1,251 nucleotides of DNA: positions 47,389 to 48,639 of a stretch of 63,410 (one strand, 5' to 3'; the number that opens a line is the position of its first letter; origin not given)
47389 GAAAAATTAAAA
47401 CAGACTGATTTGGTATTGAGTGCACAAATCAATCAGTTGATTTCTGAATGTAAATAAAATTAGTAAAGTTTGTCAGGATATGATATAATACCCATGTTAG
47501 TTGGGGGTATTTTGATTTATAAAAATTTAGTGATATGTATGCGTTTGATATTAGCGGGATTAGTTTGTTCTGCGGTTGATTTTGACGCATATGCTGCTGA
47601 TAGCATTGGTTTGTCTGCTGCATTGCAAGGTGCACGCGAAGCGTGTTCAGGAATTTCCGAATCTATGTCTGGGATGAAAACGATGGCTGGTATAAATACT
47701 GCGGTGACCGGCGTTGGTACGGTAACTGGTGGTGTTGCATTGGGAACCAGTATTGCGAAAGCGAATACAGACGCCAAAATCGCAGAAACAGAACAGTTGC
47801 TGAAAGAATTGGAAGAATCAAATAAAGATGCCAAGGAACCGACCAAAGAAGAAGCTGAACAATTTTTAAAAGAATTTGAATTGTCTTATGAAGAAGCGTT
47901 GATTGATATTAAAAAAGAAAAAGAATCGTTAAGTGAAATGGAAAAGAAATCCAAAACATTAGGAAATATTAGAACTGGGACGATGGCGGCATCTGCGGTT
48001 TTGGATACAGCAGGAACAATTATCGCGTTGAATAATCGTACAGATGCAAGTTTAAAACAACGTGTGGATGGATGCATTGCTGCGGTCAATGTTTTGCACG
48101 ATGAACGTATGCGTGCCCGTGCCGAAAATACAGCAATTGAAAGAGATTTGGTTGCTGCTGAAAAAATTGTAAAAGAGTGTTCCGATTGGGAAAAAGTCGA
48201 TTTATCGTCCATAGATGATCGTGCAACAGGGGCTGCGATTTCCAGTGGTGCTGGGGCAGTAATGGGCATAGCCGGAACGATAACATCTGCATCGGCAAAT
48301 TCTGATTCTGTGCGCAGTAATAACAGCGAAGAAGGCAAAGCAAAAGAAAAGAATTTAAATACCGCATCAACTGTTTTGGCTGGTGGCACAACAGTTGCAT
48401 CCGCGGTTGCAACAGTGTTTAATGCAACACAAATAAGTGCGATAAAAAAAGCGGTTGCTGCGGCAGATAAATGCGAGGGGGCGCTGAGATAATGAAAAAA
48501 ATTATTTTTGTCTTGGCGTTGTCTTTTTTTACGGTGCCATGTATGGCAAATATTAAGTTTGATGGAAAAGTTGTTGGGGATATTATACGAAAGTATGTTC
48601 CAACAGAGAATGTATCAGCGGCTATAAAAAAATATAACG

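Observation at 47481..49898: Translationally coupled exported pair: glycine-zipper/coiled-coil protein plus a Cys-rich protein ending in a Tlde1/YkuD-like L,D-transpeptidase-fold domain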

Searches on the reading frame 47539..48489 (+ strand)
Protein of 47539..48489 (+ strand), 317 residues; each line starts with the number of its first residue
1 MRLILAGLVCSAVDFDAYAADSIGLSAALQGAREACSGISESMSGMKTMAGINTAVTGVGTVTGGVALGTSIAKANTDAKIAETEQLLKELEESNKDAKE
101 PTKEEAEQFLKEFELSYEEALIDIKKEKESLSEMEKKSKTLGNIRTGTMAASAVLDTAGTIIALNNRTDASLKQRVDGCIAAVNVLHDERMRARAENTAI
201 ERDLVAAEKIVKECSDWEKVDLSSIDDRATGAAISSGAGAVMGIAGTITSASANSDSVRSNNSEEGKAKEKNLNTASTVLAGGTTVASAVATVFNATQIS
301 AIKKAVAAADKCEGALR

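Call 3: search_protein_families(library=pfam, proteins=[window:47539-48489:+], max_evalue=1)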
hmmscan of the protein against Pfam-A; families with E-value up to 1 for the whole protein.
window:47539-48489:+ (317 aa): 0 families

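Call 4: search_protein_families(library=ncbifam, proteins=[window:47539-48489:+], max_evalue=1)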
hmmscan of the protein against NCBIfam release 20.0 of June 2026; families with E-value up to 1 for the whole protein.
window:47539-48489:+ (317 aa): 4 families
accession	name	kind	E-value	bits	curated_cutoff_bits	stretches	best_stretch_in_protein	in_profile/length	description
TIGR04527.1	mycoplas_twoTM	subfamily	0.0039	16.9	125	1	54-184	11-124/248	MG_279/MG_280 family protein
TIGR03920.1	T7SS_EccD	equivalog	0.027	13.3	94.95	1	127-199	296-369/455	type VII secretion integral membrane protein EccD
NF006381.0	PRK08622.1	equivalog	0.064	13.1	234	1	24-115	70-162/171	galactose-6-phosphate isomerase subunit LacB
NF002233.0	PRK01146.1-1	equivalog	0.072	13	79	0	124-187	5-70/92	DNA-directed RNA polymerase subunit L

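Call 10: find_homologous_proteins(query=window:47539-48489:+, max_evalue=0.001)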
Query window:47539-48489:+ (317 aa): 1676 proteins with E <= 0.001 among 8000 candidates; the best 120 are listed.
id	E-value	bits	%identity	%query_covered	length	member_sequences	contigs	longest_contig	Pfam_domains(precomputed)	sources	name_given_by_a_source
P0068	5.2e-186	634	100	100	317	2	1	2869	-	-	-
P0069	2.9e-131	455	75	99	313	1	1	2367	-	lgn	-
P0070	7.6e-122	424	69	100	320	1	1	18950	-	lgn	-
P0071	1.3e-110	387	66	99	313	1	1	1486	-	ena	-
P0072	4.6e-98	346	57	100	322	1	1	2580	-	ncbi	-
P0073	9.2e-97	342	59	99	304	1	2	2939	-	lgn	-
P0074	1.1e-96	342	60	97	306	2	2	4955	-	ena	-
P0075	9.9e-95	335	62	92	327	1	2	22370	-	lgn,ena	-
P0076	1.0e-93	332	58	98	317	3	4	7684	-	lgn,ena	-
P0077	7.1e-93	329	60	99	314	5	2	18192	-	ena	-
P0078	1.2e-92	328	58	100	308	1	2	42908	-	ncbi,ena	-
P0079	1.7e-91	324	57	98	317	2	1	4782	-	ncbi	-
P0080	2.1e-91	324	57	96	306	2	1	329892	-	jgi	jgi:hypothetical protein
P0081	2.7e-91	324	56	100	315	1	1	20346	-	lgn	-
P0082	4.2e-91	323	58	98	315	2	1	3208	-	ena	-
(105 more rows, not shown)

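Call 18: find_related_loci(query=A1, collection=genome_contigs, flank=6000)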
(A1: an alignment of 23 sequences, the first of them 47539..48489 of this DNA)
Query A1 (317 aa) in genome_contigs; peptide patterns used: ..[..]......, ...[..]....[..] (x = any residue, [..] = any of these).
418 stretches matched a pattern; 288 encode a relative of the query (tblastn E <= 1e-3); the best 80 are kept; 80 distinct loci.
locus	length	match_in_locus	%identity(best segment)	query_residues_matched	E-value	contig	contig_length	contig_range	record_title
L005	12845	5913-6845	54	4-317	5e-100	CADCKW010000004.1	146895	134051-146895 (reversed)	MAG: uncultured proteobacterium isolate RUG14746 genome assembly, contig: RUG14746_asm_4, whole genome shotgun sequence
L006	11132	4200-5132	55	4-317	9e-100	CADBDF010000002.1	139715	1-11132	MAG: uncultured proteobacterium isolate RUG13870 genome assembly, contig: RUG13870_asm_2, whole genome shotgun sequence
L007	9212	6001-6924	58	1-317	9e-98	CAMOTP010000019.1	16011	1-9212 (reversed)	MAG: uncultured Alphaproteobacteria bacterium isolate SRR873606_bin.101_metaWRAP_v1.3_MAG genome assembly, contig: NODE_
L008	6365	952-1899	54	5-317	2e-89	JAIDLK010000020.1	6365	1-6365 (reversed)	MAG: Alphaproteobacteria bacterium isolate SC0338_S5_7 SC0338_S5_7_contig_20, whole genome shotgun sequence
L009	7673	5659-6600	51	2-317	7e-88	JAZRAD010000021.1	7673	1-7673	MAG: Candidatus Enterousia sp. isolate T1900045145_TC20190139.MAGScoT_cleanbin_000014 SGB_4937_k141_728324, whole genome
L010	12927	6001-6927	52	1-316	1e-87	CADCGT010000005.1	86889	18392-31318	MAG: uncultured proteobacterium isolate RUG14636 genome assembly, contig: RUG14636_asm_5, whole genome shotgun sequence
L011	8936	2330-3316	54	5-316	3e-87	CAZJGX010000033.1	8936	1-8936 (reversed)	MAG TPA_asm: uncultured Muribaculaceae bacterium isolate SRP199465_co1_153 genome assembly, contig: NODE_22599_length_89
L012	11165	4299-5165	56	25-316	1e-86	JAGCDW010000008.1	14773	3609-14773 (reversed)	MAG: Alphaproteobacteria bacterium isolate RGIG9702 Yak_Omasum-2__c108420, whole genome shotgun sequence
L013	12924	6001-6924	51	1-317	9e-86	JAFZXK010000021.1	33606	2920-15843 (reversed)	MAG: Alphaproteobacteria bacterium isolate RGIG8185 Water_buffalos_Rumen-3__c1533188, whole genome shotgun sequence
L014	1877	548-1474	53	1-317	2e-89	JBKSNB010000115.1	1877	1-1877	MAG: Alphaproteobacteria bacterium isolate KH370_54 k141_1311428, whole genome shotgun sequence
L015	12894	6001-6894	50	25-317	2e-84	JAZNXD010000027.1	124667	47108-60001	MAG: Candidatus Enterousia sp. isolate T1900044780_TS20190246.MAGScoT_cleanbin_000045 SGB_2551_k141_2582239, whole genom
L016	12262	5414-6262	52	29-317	4e-84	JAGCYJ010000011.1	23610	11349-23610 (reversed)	MAG: Alphaproteobacteria bacterium isolate RGIG10235 Yak_Rumen-5__c1881350, whole genome shotgun sequence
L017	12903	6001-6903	56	21-316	7e-83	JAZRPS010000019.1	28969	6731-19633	MAG: Candidatus Enterousia sp. isolate T1900045373_YK20190063.MAGScoT_cleanbin_000025 SGB_6863_k141_2241390, whole genom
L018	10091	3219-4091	52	25-317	2e-82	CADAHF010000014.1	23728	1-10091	MAG: uncultured proteobacterium isolate RUG13292 genome assembly, contig: RUG13292_asm_14, whole genome shotgun sequence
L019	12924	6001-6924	51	2-317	4e-82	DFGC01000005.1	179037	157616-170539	MAG TPA_asm: Alphaproteobacteria bacterium UBA3760 UBA3760_contig_1540, whole genome shotgun sequence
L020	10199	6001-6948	51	1-317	5e-81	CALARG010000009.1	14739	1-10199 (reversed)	MAG TPA_asm: uncultured Alphaproteobacteria bacterium isolate SRR6425825_bin.15_CONCOCT_v1.1_MAG genome assembly, contig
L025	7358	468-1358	49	1-317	1e-78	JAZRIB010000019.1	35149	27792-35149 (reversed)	MAG: Candidatus Enterousia sp. isolate T1900045477_YK20190171.MAGScoT_cleanbin_000036 SGB_7287_k141_3571421, whole genom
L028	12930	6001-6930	47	1-317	4e-78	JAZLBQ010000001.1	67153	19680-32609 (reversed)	MAG: Candidatus Enterousia sp. isolate T1900045063_TC20190056.MAGScoT_cleanbin_000013 SGB_4572_k141_2178087, whole genom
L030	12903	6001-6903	47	1-316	6e-77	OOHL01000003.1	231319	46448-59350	uncultured proteobacterium isolate RUG653 genome assembly, contig: scaffold_136, whole genome shotgun sequence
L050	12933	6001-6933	49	1-317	9e-74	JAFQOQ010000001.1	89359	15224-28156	MAG: Alphaproteobacteria bacterium isolate RGIG2010 Goat_Colon-1__c13507, whole genome shotgun sequence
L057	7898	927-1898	47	8-317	6e-73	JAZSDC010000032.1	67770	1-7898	MAG: Candidatus Enterousia sp. isolate T1900044601_TS20190067.MAGScoT_cleanbin_000040 SGB_692_k141_79327, whole genome s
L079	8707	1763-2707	47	1-317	8e-69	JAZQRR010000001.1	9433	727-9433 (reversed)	MAG: Candidatus Enterousia sp. isolate T1900045224_TC20190220.MAGScoT_cleanbin_000015 SGB_5385_k141_3930694, whole genom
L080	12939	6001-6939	46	2-317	7e-69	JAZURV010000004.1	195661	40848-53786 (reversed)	MAG: Candidatus Enterousia sp. isolate T1900044850_TS20190316.MAGScoT_cleanbin_000038 SGB_3006_k141_34778, whole genome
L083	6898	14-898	49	25-317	9e-69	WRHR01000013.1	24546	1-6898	MAG: Alphaproteobacteria bacterium isolate Nt197P3bin125 Ga0082212_10002913, whole genome shotgun sequence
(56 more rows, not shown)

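Call 29: search_protein_families(library=pfam, proteins=[L050:6933-10445:+, L028:6930-10253:+, L020:6951-8297:+, L025:3878-4909:+, L057:1898-4021:+, L017:6909-8378:+, L080:6942-8129:+, L013:6929-8545:+, L030:6909-8873:+, L079:2712-4967:+], max_evalue=0.01)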
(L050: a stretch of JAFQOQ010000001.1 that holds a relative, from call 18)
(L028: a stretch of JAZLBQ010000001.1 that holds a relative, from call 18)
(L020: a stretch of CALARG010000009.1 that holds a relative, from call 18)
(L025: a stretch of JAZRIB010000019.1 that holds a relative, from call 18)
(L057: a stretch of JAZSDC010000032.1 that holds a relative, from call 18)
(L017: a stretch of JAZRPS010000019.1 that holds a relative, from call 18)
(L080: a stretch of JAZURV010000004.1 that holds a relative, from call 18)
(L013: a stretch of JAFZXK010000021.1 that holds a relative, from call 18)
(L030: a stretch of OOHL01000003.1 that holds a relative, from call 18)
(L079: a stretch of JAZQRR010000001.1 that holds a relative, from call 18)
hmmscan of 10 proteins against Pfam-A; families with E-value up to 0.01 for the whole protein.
L050:6933-10445:+ (1171 aa): 1 family
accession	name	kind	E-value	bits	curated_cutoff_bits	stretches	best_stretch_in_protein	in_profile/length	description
PF05887.16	Trypan_PARP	-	2.3e-05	24.8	100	1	880-947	46-113/134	Procyclic acidic repetitive protein (PARP)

L028:6930-10253:+ (1108 aa): 0 families

L020:6951-8297:+ (449 aa): 2 families
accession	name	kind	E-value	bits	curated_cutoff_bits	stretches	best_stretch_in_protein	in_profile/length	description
PF10908.13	Tlde1_dom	-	5.1e-05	24.1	30.1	1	341-424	5-97/120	Tlde1 domain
PF03734.19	YkuD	-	0.0023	19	23.4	1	326-423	14-126/146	L,D-transpeptidase catalytic domain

L025:3878-4909:+ (344 aa): 2 families
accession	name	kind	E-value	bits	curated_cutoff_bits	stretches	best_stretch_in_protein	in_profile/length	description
PF10908.13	Tlde1_dom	-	1.2e-05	26.1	30.1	1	235-318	4-96/120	Tlde1 domain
PF03734.19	YkuD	-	0.0024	18.9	23.4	1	219-318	12-126/146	L,D-transpeptidase catalytic domain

L057:1898-4021:+ (708 aa): 0 families

L017:6909-8378:+ (490 aa): 0 families

L080:6942-8129:+ (396 aa): 0 families

L013:6929-8545:+ (539 aa): 0 families

L030:6909-8873:+ (655 aa): 1 family
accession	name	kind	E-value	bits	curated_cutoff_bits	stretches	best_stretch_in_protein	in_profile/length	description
PF00038.26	Filament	-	0.0025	17.9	40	1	532-625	185-275/313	Intermediate filament protein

L079:2712-4967:+ (752 aa): 0 families

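Call 34: predict_structure(alignment_id=A1)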
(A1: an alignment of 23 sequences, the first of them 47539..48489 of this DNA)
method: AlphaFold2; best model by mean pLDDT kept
length: 317 residues; sequences in the alignment: 23
mean_pLDDT: 63.9   pTM: 0.52
mean pLDDT of the five models: 63.9, 58.7, 57.5, 46.9, 45.5
residues with pLDDT >= 90: 5; 70-90: 100; 50-70: 153; < 50: 59
segments of 3 or more residues with pLDDT < 50: 1-21, 64-69, 95-101, 103-121
pLDDT, mean of each block of 10 residues (from residue 1): 43 38 73 82 68 55 48 54 57 49 45 40 52 62 58 56 62 82 89 85 87 84 70 59 62 67 73 69 55 62 79 84
secondary structure, 60 per line:
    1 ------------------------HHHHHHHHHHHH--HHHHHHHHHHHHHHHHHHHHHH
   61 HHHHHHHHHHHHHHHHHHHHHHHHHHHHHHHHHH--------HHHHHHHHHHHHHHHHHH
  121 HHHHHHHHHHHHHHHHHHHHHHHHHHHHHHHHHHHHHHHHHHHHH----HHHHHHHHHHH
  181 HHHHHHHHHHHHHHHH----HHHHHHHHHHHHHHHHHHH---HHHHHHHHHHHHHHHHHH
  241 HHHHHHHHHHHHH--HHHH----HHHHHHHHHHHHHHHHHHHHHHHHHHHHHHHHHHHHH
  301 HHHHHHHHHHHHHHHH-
elements in order: H25-36 H39-94 H103-165 H170-196 H201-219 H223-253 H256-259 H264-316

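Call 38: fold_search(model_id=the predicted structure, library=pdb)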
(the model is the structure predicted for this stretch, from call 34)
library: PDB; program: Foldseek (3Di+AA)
matches with E <= 10: 235; with E <= 0.001: 0
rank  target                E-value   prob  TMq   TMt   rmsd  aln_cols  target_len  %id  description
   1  8r5s_A                1.3e-01  0.90  0.28  0.35  29.7       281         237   10  t113 - De-novo designed soluble homotetramer (released 2024-11-27)
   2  8r5s_D                2.5e-01  0.63  0.24  0.30  28.7       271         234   10  t113 - De-novo designed soluble homotetramer (released 2024-11-27)
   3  8r5s_E                3.0e-01  0.75  0.28  0.35  28.2       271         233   11  t113 - De-novo designed soluble homotetramer (released 2024-11-27)
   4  8r5s_G                4.4e-01  0.63  0.28  0.35  29.4       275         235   12  t113 - De-novo designed soluble homotetramer (released 2024-11-27)
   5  8w20_A                4.4e-01  0.18  0.19  0.09  72.9       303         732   12  Umb1 umbrella toxin particle (released 2024-04-17)
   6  5och_B                5.1e-01  0.14  0.17  0.10  28.6       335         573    8  The crystal structure of human ABCB8 in an outward-facing state (released 2018-07-25)
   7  9cpc_3T               5.6e-01  0.16  0.19  0.16  52.1       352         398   10  Atomic model of porcine brain ventricles cilia doublet microtubule (48-nm periodicity) (released 2024-10-23)
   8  8auc_A                5.8e-01  0.60  0.36  0.26  33.1       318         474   14  Structure of peptidoglycan hydrolase Cg1735 from Corynebacterium glutamicum, trigonal crystal form (released 2023-01-18)
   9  9cpc_3U               6.6e-01  0.14  0.18  0.15  51.1       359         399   11  Atomic model of porcine brain ventricles cilia doublet microtubule (48-nm periodicity) (released 2024-10-23)
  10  7ung_D2               7.3e-01  0.15  0.20  0.16  51.1       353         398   13  48-nm repeat of the human respiratory doublet microtubule (released 2022-10-05)
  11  5och_D                7.3e-01  0.13  0.18  0.11  29.4       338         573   10  The crystal structure of human ABCB8 in an outward-facing state (released 2018-07-25)
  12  7x8v_A                7.6e-01  0.63  0.30  0.42  13.2       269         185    8  Cooperative regulation of PBI1 and MAPKs controls WRKY45 transcription factor in rice immunity (released 2022-04-06)
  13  4tql_B                7.6e-01  0.28  0.22  0.27  25.2       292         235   13  Computationally designed three helix bundle (released 2014-10-15)
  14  5och_F                7.6e-01  0.14  0.19  0.11  28.9       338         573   10  The crystal structure of human ABCB8 in an outward-facing state (released 2018-07-25)
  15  7x8v_E                7.9e-01  0.60  0.30  0.42  13.5       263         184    8  Cooperative regulation of PBI1 and MAPKs controls WRKY45 transcription factor in rice immunity (released 2022-04-06)
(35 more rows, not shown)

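Call 69: search_protein_representatives(alignment_id=A1)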
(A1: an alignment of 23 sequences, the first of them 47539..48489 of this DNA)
Query: 23 sequences, 316 profile positions. Proteins with E-value up to 0.001 (for the whole library): 440; up to 1e-10: 359; up to 1e-30: 202. The best 150 are listed.
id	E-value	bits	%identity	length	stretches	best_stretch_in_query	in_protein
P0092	4.9e-127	439.8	-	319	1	3-316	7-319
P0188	8.4e-119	412.8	-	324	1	9-315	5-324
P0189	8.1e-115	399.7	-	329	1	7-316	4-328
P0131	3.0e-110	384.7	-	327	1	4-316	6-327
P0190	5.7e-110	383.8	-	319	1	1-315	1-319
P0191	1.8e-108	378.9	-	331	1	7-316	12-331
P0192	1.1e-107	376.3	-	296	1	24-314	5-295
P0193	1.5e-106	372.5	-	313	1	8-316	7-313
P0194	2.5e-105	368.5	-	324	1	11-316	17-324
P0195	7.6e-101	353.8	-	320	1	7-316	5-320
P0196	8.9e-101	353.6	-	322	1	7-315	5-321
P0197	5.7e-100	350.9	-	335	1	9-315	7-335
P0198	9.6e-100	350.2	-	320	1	6-316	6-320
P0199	1.0e-98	346.8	-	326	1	1-316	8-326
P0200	1.6e-98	346.2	-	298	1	7-316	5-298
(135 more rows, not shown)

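Call 78: search_protein_families(library=phrogs, proteins=[window:47539-48489:+], max_evalue=0.1)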
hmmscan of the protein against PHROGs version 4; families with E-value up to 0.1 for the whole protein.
window:47539-48489:+ (317 aa): 1 family
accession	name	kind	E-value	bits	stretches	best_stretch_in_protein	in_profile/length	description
phrog_26964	-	unknown function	0.018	16.6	1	37-112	8-81/93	-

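Call 79: search_protein_families(library=padloc, proteins=[window:47539-48489:+], max_evalue=0.1)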
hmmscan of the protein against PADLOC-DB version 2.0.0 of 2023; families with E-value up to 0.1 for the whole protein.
window:47539-48489:+ (317 aa): 0 families

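Call 82: find_related_loci(query=A1, collection=viral_contigs, flank=5000)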
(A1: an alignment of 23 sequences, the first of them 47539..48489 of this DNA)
Query A1 (317 aa) in viral_contigs; peptide patterns used: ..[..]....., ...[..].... (x = any residue, [..] = any of these).
69 stretches matched a pattern; 2 encode a relative of the query (tblastn E <= 1e-3); 2 distinct loci.
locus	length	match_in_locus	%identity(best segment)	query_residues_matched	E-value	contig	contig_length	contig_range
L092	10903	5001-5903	48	19-317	3e-77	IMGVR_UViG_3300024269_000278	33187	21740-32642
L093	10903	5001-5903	48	19-317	3e-77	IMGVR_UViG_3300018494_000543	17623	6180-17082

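Call 85: search_protein_families(library=pfam, proteins=[L092:545-1531:+, L092:1973-2377:+, L092:2701-3807:-, L092:3752-4570:-, L092:5906-7255:+, L092:7276-8049:+, L092:8049-8879:+, L092:8898-9434:+, L092:9538-10740:+], max_evalue=0.001)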
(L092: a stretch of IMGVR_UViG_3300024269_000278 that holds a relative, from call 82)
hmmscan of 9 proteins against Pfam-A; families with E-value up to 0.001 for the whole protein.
L092:545-1531:+ (329 aa): 2 families
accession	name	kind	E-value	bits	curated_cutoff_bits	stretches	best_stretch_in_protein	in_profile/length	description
PF05954.17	Phage_GPD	-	1.3e-14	54.6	30.1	1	112-311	82-303/305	Phage tail baseplate hub (GPD)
PF24032.1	YQBQ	-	1.7e-06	28.1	27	1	247-318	220-291/294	YQBQ-like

L092:1973-2377:+ (135 aa): 0 families

L092:2701-3807:- (369 aa): 1 family
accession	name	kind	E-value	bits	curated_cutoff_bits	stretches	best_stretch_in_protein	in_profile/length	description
PF13091.12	PLDc_2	-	1e-28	100.2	27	1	245-364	2-132/132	PLD-like domain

L092:3752-4570:- (273 aa): 1 family
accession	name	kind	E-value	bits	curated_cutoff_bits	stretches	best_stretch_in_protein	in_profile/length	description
PF13651.11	EcoRI_methylase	-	1e-77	262.2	26.4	2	76-246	123-308/345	Adenine-specific methyltransferase EcoRI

L092:5906-7255:+ (450 aa): 0 families

L092:7276-8049:+ (258 aa): 0 families

L092:8049-8879:+ (277 aa): 0 families

L092:8898-9434:+ (179 aa): 0 families

L092:9538-10740:+ (401 aa): 1 family
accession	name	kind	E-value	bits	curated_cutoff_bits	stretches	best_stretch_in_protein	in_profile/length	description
PF00082.27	Peptidase_S8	-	5.3e-13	49.4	21.8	1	113-240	1-144/288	Subtilase family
